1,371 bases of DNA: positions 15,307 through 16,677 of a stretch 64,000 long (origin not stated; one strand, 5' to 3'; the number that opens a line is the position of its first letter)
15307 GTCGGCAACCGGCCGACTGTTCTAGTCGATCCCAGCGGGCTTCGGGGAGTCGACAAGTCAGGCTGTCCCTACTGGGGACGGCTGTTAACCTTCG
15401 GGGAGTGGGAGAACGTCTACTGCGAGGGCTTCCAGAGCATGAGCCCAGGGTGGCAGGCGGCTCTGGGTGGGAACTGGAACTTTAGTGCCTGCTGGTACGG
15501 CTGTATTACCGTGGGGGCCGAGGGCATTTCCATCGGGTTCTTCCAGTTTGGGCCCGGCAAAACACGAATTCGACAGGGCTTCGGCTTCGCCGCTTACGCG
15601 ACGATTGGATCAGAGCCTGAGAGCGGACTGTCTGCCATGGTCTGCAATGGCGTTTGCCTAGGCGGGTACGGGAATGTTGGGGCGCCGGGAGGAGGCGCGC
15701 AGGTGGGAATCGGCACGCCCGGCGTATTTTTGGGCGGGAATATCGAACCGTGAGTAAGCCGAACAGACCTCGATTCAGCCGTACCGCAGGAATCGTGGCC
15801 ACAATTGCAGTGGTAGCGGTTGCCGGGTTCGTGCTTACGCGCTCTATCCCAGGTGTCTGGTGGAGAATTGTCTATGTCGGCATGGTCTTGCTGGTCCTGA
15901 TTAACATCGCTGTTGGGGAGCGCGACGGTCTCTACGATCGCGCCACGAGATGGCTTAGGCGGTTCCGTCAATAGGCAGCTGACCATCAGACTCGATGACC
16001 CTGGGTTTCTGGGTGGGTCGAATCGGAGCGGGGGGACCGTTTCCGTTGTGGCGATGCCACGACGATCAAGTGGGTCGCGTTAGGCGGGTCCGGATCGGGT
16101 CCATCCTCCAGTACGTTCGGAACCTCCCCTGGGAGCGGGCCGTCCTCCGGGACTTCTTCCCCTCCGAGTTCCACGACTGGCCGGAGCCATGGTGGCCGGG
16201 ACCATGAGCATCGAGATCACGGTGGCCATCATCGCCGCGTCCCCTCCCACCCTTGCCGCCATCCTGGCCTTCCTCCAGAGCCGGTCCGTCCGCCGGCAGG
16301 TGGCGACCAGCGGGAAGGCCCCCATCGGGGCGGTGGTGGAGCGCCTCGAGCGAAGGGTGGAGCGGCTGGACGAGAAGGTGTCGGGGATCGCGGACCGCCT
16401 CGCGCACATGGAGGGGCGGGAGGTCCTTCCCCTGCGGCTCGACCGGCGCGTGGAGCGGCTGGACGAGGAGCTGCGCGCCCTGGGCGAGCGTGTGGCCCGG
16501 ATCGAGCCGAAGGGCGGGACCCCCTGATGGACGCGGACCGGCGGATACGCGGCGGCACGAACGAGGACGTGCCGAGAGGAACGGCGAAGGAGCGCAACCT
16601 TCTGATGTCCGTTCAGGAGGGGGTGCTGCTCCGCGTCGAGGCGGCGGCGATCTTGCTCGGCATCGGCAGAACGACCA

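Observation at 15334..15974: RHS C-terminal domain of unrecognised type (Gly/Cys/aromatic-rich) with an overlapping 2-TM immunity candidate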

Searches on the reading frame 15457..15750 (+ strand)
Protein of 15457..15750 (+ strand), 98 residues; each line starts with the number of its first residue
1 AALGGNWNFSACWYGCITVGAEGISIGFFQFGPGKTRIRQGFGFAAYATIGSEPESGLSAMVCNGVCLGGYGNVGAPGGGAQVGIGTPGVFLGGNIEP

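Call 24: find_homologous_proteins(query=A1, max_evalue=0.001)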
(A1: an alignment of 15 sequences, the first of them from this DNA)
Query A1 (15 sequences) (98 aa, profile of the alignment): 8 proteins with E <= 0.001 among 4241 candidates.
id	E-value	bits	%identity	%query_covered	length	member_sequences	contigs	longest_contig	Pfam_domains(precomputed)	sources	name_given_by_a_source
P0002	4.8e-30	122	55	91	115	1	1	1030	-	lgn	-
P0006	1.9e-28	117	48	90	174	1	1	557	-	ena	-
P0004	2.0e-27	113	53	86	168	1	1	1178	-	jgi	jgi:hypothetical protein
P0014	1.0e-25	108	42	92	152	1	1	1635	-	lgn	-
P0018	1.2e-25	108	49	91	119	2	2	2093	-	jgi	jgi:hypothetical protein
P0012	3.2e-24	103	42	91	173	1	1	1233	-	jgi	jgi:hypothetical protein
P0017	3.8e-21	93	40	88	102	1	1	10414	-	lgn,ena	-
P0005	5.9e-13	67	61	64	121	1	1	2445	-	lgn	-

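Call 25: search_solved_structures(query=A1, max_evalue=10)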
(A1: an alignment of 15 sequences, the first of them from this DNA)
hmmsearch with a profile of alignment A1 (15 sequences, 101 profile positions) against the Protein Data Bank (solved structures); distinct sequences matched with E-value up to 10: 6.
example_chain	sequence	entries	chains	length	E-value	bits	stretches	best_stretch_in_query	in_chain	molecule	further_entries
8f2v_D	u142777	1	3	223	0.055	17.1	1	29-87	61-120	Fab heavy chain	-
1rjl_B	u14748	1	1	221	0.21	15.2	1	40-86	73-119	Fab H6831 H-chain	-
9z3q_B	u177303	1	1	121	0.5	14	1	37-85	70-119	MLKH10 Heavy chain FV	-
1xy7_A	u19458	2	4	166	1.2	12.7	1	50-87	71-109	unknown protein | Protein At5g48480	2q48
4f15_B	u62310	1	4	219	1.4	12.5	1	34-82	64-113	Fab fragment, heavy chain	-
8p6i_H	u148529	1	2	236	2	12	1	40-85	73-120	139H2 HC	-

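Call 27: find_related_loci(query=A1, collection=metagenome_contigs, flank=8000)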
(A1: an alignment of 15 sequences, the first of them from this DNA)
Query A1 (98 aa) in metagenome_contigs; peptide patterns used: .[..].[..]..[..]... (x = any residue, [..] = any of these).
100 stretches matched a pattern; 1 encode a relative of the query (tblastn E <= 1e-3); 1 distinct loci.
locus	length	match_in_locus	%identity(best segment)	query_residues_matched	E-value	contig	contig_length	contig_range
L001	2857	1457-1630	40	37-98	9e-9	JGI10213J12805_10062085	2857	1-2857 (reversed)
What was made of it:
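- Tried and rejected: The metagenome scan gave one decayed copy, L001 (call 27).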

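Call 30: find_related_loci(query=A2, collection=genome_contigs, flank=8000)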
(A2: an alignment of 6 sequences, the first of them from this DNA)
Query A2 (98 aa) in genome_contigs; peptide patterns used: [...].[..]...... (x = any residue, [..] = any of these).
37 stretches matched a pattern; 1 encode a relative of the query (tblastn E <= 1e-3); 1 distinct loci.
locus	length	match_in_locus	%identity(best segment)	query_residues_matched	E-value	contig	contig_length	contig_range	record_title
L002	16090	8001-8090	50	65-94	1e-5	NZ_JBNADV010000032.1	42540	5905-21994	Deinococcus saxicola strain DSM 15974 DSM_15974_UnicyclerAssembly_contig_32, whole genome shotgun sequence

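Call 34: find_encoding_contigs(protein=P0018, flank=3000, max_places=3)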
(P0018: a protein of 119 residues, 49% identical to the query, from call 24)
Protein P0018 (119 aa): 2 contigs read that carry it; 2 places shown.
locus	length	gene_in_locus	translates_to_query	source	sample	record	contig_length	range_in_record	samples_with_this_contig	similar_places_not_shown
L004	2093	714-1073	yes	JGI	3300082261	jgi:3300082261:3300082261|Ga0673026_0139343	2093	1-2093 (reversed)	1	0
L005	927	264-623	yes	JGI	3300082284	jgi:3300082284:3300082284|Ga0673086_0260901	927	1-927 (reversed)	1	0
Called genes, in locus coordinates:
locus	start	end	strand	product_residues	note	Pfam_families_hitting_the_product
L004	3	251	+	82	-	?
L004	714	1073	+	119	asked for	-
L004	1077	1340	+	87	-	-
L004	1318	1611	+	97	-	-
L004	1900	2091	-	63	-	?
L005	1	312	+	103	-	?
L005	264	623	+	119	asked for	-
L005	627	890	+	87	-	-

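Call 46: search_protein_families(library=pfam, alignment_id=A1, max_evalue=10)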
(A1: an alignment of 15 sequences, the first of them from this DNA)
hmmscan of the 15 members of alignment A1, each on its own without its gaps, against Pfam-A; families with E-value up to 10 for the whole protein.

A. member 1, seq(98 aa): 0 families

B. families by the number of members that match (of 15 scanned): 2 families
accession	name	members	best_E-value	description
PF03964.20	Chorion_2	1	0.13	Chorion family 2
PF00513.23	Late_protein_L2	1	8.6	Late Protein L2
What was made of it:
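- On Vap (R. equi virulence-associated protein) beta-barrels: No Pfam hit appears for 15 members (call 46).
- Closest known: Vap virulence-associated proteins of Rhodococcus. Different: No Pfam Vap hit appears for any member (call 46).
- No chaplin or other surface-protein family hit appears for any of 15 members (call 46).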

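Call 90: search_dna_similar(query=window:15457-15750:+, collection=plasmids, mode=protein, max_evalue=1, max_rows=10)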
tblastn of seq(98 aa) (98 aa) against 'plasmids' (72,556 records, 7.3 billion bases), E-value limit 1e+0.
No match.

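Call 91: search_dna_similar(query=window:15457-15750:+, collection=phages, mode=protein, max_evalue=1, max_rows=10)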
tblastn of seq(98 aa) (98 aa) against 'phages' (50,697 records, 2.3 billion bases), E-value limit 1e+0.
No match.

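Call 92: find_related_loci(query=A2, collection=viral_contigs, flank=5000)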
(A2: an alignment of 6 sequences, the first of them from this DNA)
Query A2 (98 aa) in viral_contigs; peptide patterns used: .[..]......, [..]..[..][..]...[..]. (x = any residue, [..] = any of these).
45 stretches matched a pattern, but none encodes a relative of the query by tblastn (E <= 1e-3).
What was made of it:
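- Tried and rejected: Viral contigs, plasmids and phages gave no match (calls 90-92).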

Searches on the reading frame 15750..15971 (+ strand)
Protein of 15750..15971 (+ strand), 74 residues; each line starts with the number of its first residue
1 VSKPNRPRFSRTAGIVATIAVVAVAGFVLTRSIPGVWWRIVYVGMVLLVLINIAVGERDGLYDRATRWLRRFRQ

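Call 7: search_protein_families(library=pfam, proteins=[window:15750-15971:+], max_evalue=1)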
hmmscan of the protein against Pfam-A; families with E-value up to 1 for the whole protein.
window:15750-15971:+ (74 aa): 5 families
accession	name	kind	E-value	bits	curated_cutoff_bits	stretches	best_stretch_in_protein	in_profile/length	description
PF06149.18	DUF969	-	0.0034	17.4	32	1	32-73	45-86/216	Protein of unknown function (DUF969)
PF04932.20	Wzy_C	-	0.033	14.4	31.7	1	10-64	15-69/149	O-Antigen ligase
PF12666.12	PrgI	-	0.078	14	27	1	13-73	22-82/91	PrgI family protein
PF09874.14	DUF2101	-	0.082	13.1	22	1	16-53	94-132/206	Predicted membrane protein (DUF2101)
PF14362.11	DUF4407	-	0.41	10.3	31.3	1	5-51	10-58/297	Domain of unknown function (DUF4407)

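Call 9: search_protein_families(library=ncbifam, proteins=[window:15750-15971:+], max_evalue=1)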
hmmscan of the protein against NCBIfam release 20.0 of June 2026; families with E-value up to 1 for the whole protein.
window:15750-15971:+ (74 aa): 2 families
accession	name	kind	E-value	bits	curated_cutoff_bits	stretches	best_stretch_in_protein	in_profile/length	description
TIGR03920.1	T7SS_EccD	equivalog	0.0016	17.3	94.95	1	3-56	105-161/455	type VII secretion integral membrane protein EccD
TIGR03923.1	T7SS_EccE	equivalog_domain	0.095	11.6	108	1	12-73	4-67/344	type VII secretion protein EccE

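Call 76: find_homologous_proteins(query=A7, max_evalue=0.1)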
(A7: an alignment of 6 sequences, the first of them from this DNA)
Query A7 (6 sequences) (74 aa, profile of the alignment): 14 proteins with E <= 0.1 among 6657 candidates.
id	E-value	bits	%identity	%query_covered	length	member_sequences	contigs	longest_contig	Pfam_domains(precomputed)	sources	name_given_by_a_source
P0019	7.0e-26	108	-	-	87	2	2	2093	-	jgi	jgi:hypothetical protein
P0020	4.1e-24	102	-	-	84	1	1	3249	-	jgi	jgi:hypothetical protein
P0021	4.0e-19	86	31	82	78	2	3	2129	-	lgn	-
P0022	1.3e-18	85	100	100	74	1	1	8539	-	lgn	-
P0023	5.9e-16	76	-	-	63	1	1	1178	-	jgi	jgi:hypothetical protein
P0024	8.1e-16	76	25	51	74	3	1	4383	-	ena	-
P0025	3.4e-14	71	41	23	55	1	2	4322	-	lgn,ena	-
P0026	4.9e-13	67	60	14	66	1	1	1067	-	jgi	jgi:hypothetical protein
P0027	1.4e-11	62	50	11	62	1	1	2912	-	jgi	jgi:hypothetical protein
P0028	7.1e-10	57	60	14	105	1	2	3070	-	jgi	jgi:Flp pilus assembly protein protease CpaA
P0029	3.9e-8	51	-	-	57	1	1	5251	-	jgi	jgi:formate-dependent nitrite reductase membrane component NrfD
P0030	1.0e-6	47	-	-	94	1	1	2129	-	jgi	-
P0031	4.0e-5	41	-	-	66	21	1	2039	-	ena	-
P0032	5.9e-5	41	-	-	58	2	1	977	-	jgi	jgi:hypothetical protein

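Call 78: find_encoding_contigs(protein=P0020, flank=4000, max_places=2)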
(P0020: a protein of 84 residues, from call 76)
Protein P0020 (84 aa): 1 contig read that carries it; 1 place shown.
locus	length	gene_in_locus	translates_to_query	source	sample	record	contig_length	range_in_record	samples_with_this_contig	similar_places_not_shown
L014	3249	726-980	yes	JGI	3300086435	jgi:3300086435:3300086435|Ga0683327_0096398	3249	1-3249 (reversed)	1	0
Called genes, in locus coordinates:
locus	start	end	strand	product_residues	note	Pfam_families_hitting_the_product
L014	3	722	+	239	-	?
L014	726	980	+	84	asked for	-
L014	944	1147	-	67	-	-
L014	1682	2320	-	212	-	-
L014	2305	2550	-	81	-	-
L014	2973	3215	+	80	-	-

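Call 79: find_encoding_contigs(protein=P0024, flank=4500, max_places=2)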
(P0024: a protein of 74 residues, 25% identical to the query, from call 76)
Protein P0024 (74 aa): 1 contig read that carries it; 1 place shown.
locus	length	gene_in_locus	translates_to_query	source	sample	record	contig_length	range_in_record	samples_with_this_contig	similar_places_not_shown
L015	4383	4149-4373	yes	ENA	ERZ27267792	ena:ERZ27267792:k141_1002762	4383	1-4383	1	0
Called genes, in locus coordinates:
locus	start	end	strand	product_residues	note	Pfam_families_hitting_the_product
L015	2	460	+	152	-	?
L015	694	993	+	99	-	-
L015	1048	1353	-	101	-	-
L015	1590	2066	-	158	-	-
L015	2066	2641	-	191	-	-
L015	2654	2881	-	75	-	-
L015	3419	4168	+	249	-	-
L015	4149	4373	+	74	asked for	-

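Call 81: find_encoding_contigs(protein=P0022, flank=9000, max_places=3)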
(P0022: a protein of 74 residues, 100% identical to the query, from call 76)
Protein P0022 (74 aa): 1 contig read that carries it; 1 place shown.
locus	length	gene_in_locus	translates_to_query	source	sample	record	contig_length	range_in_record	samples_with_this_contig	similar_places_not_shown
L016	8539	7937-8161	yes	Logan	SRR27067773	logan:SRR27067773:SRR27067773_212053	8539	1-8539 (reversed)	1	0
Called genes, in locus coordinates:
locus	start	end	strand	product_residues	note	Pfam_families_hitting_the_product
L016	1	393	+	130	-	?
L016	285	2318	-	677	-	-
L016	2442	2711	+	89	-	-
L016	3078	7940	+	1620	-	PF20148:DUF6531, PF25023:TEN_YD-shell, PF05593:RHS_repeat, PF25023:TEN_YD-shell (weak), PF05593:RHS_repeat, PF25023:TEN_YD-shell, PF05593:RHS_repeat (weak), PF25023:TEN_YD-shell, +2 more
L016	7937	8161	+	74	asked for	-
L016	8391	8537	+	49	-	?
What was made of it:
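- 15750..15974 (+): Immunity candidate: 74 aa, N-in/C-in two-helix membrane hairpin. TM1 is at 15783-15839, the short outer loop with GVWWR at 15840-15866, and TM2 at 15867-15917. A basic amphipathic C-terminal tail (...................) follows. An identical protein, P0022, lies on Logan contig L016 (call 81).
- Checked: The likely start is the ATG at 10891, giving 1620 aa, as called on the identical Logan contig L016 (call 81).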

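Call 82: find_encoding_contigs(protein=P0029, flank=5500, max_places=2)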
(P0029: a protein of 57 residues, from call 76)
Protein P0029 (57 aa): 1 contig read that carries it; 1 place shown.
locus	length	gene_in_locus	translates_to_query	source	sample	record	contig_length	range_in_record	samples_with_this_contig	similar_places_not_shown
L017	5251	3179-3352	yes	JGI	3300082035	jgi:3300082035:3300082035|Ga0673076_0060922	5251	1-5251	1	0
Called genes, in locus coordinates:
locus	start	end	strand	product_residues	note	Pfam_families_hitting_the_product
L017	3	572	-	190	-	?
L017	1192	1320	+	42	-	-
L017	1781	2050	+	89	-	-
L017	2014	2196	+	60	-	-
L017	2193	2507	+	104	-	-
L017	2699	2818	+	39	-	-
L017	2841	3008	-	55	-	-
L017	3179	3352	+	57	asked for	-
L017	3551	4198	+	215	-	-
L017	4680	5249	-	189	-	?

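Call 93: search_protein_families(library=padloc, proteins=[window:15750-15971:+], max_evalue=0.01)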
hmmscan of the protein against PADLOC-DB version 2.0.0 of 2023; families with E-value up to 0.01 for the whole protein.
window:15750-15971:+ (74 aa): 1 family
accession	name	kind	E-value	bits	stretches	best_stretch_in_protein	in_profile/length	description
PDLC00595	ZorA1|ZorA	-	0.0084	13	1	11-71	4-65/487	MotA/ExbB/TolQ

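Call 99: search_solved_structures(query=A7, max_evalue=1)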
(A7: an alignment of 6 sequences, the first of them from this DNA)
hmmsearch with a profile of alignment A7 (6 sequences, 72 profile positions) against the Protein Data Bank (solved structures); distinct sequences matched with E-value up to 1: 0.

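Call 100: search_protein_families(library=pfam, alignment_id=A7, max_evalue=1)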
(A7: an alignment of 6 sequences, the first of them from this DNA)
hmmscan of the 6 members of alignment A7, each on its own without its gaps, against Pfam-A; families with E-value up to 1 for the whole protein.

A. member 1, seq(74 aa): 5 families
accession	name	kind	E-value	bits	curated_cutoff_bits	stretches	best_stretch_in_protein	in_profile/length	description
PF06149.18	DUF969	-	0.0034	17.4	32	1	32-73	45-86/216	Protein of unknown function (DUF969)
PF04932.20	Wzy_C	-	0.033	14.4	31.7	1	10-64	15-69/149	O-Antigen ligase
PF12666.12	PrgI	-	0.078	14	27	1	13-73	22-82/91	PrgI family protein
PF09874.14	DUF2101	-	0.082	13.1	22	1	16-53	94-132/206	Predicted membrane protein (DUF2101)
PF14362.11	DUF4407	-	0.41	10.3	31.3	1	5-51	10-58/297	Domain of unknown function (DUF4407)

B. families by the number of members that match (of 6 scanned): 9 families
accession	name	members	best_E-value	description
PF06149.18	DUF969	1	0.0034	Protein of unknown function (DUF969)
PF04932.20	Wzy_C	1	0.033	O-Antigen ligase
PF01169.24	GDT1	1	0.041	Divalent cation/proton antiporter GDT1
PF12666.12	PrgI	1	0.078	PrgI family protein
PF09874.14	DUF2101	1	0.082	Predicted membrane protein (DUF2101)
PF06738.18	ThrE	1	0.12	Putative threonine/serine exporter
PF20990.2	DUF2207_C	1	0.28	Predicted membrane protein (DUF2207) C-terminal domain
PF14362.11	DUF4407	1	0.41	Domain of unknown function (DUF4407)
PF14110.11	DUF4282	1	0.99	Domain of unknown function (DUF4282)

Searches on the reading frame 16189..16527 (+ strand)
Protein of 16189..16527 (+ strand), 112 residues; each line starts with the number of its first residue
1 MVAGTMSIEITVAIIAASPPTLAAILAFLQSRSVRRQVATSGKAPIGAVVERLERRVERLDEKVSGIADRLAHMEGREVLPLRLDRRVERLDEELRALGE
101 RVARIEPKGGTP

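Call 57: search_protein_families(library=pfam, proteins=[window:16189-16527:+], max_evalue=0.001)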
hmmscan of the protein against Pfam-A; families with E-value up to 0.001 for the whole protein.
window:16189-16527:+ (112 aa): 1 family
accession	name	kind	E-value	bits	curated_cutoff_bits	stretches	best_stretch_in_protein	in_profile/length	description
PF16526.10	CLZ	-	0.00061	20.6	26.7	0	83-105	28-50/71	C-terminal leucine zipper domain of cyclic nucleotide-gated channels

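Call 93: search_protein_families(library=padloc, proteins=[window:16189-16527:+], max_evalue=0.01)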
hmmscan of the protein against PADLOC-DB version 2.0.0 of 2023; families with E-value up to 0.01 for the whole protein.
window:16189-16527:+ (112 aa): 0 families
